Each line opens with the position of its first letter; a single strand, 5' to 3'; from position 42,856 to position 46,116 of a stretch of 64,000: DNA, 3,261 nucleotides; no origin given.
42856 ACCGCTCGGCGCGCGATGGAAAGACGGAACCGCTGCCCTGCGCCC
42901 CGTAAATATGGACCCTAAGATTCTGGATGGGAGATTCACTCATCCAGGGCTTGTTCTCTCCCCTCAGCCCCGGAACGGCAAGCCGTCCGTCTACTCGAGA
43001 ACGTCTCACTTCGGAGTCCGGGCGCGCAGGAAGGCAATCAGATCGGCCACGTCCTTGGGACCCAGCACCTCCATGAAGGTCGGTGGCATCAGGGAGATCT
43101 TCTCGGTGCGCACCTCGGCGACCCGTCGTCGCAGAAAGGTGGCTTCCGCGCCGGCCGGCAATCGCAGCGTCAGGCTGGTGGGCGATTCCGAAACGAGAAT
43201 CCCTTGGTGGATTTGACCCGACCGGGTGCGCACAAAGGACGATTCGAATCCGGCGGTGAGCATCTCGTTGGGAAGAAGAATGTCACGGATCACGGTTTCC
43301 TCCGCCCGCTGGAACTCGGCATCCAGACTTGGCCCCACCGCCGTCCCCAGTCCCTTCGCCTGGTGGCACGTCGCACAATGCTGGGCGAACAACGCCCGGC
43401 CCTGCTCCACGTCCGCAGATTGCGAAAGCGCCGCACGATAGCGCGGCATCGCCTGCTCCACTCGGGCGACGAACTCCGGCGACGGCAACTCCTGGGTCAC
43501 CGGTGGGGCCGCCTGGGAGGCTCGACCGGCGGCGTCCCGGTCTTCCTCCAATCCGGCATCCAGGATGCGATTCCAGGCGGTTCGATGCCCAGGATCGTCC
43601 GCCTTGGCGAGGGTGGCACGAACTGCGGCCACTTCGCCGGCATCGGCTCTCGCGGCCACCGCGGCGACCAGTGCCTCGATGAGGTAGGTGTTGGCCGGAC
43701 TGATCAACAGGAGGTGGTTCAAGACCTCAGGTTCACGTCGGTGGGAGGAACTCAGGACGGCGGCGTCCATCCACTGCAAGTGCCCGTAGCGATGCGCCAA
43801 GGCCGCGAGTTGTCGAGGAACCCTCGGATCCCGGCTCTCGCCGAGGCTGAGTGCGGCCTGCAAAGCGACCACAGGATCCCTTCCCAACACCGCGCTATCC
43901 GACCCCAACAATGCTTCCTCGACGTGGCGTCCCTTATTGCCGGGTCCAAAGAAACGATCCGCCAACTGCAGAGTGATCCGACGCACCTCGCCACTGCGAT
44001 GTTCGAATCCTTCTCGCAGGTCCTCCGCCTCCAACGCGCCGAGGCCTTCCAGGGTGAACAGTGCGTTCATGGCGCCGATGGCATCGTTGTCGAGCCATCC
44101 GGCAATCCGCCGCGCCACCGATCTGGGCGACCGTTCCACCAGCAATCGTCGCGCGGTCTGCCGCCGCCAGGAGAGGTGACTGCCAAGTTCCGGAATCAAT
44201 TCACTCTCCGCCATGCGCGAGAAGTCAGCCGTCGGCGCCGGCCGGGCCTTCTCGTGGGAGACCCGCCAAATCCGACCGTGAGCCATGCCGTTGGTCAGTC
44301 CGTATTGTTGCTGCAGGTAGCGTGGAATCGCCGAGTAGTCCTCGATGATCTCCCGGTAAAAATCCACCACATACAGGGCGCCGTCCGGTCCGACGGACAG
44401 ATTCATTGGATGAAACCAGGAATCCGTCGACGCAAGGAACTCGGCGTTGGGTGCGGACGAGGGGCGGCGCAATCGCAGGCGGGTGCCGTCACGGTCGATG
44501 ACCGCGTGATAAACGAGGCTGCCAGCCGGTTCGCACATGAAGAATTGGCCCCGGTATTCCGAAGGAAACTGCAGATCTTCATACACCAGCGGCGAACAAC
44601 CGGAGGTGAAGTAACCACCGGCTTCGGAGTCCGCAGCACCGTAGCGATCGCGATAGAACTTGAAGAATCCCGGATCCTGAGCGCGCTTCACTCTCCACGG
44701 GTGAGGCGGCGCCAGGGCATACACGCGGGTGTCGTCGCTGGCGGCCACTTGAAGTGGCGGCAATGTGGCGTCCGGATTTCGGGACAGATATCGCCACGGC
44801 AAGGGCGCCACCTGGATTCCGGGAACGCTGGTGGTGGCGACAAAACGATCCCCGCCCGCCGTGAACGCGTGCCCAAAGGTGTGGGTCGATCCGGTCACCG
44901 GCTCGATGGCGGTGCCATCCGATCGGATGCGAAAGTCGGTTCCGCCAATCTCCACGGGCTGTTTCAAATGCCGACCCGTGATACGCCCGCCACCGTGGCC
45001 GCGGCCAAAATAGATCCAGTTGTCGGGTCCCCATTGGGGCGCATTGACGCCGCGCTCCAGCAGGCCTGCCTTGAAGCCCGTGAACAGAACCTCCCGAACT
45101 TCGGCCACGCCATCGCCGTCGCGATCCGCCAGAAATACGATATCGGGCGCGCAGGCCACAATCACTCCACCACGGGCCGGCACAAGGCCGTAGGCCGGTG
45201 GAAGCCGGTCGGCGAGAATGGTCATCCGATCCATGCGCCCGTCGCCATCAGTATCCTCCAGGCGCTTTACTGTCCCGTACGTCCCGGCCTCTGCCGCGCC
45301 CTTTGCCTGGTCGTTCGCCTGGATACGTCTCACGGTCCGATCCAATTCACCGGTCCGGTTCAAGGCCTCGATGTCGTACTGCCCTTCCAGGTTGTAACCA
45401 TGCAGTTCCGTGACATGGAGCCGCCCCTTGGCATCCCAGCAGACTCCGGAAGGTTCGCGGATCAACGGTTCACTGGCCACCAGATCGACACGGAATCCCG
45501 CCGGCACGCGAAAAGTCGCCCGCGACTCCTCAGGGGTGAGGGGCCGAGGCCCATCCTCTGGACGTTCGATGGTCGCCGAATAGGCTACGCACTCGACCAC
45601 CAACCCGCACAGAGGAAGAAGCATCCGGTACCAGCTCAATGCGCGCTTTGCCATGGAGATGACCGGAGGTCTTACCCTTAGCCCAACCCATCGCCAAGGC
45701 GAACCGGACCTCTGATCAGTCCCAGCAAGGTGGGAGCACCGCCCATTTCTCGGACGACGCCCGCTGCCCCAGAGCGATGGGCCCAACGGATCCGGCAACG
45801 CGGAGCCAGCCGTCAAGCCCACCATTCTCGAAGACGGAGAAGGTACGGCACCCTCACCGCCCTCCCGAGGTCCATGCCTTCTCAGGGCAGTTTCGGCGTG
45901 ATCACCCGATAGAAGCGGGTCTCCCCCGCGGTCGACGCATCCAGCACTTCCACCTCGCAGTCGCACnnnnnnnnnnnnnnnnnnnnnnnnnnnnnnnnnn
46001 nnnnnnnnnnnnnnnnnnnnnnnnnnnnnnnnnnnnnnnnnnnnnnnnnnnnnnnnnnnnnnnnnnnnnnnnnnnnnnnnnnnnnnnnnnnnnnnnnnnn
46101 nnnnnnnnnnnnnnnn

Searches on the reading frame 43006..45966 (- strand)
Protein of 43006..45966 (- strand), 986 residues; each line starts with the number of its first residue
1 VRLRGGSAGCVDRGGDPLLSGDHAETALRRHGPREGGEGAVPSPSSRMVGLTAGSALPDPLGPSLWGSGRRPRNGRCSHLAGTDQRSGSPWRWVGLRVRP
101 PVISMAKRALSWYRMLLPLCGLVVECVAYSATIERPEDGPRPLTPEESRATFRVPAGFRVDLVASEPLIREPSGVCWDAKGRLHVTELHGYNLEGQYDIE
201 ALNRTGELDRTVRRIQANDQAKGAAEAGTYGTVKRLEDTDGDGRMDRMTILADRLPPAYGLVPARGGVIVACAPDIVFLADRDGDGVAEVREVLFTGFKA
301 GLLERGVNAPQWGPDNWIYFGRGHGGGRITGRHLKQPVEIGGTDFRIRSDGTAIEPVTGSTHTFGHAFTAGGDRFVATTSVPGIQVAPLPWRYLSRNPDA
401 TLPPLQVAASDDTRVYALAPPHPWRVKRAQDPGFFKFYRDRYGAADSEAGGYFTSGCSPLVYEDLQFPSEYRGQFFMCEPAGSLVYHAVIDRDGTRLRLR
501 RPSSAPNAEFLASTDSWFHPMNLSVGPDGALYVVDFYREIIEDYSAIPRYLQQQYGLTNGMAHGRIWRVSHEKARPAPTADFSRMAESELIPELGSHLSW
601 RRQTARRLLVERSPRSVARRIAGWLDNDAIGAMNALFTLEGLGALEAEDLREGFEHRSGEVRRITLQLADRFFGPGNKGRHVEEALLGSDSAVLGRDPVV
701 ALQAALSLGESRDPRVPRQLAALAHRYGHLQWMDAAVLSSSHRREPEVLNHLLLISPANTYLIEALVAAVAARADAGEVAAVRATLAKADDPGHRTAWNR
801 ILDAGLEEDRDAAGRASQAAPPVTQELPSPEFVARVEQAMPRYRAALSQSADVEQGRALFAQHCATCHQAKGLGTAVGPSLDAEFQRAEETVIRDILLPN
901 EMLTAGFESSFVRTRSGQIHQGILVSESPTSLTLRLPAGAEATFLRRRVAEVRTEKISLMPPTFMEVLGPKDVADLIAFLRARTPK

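Call 71: search_protein_families(library=pfam, proteins=[window:43006-45966:-], max_evalue=0.0001)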
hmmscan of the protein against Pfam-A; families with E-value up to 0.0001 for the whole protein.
window:43006-45966:- (986 aa): 3 families
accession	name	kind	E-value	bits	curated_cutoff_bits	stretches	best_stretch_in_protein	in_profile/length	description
PF23500.1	DUF7133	-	1.3e-104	351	27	1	145-572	2-384/385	Domain of unknown function (DUF7133)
PF00034.26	Cytochrom_C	-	5.1e-09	37.8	21.3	1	853-896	1-45/90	Cytochrome c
PF13442.11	Cytochrome_CBB3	-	1.5e-06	28.9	27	1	851-884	1-30/68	Cytochrome C oxidase, cbb3-type, subunit III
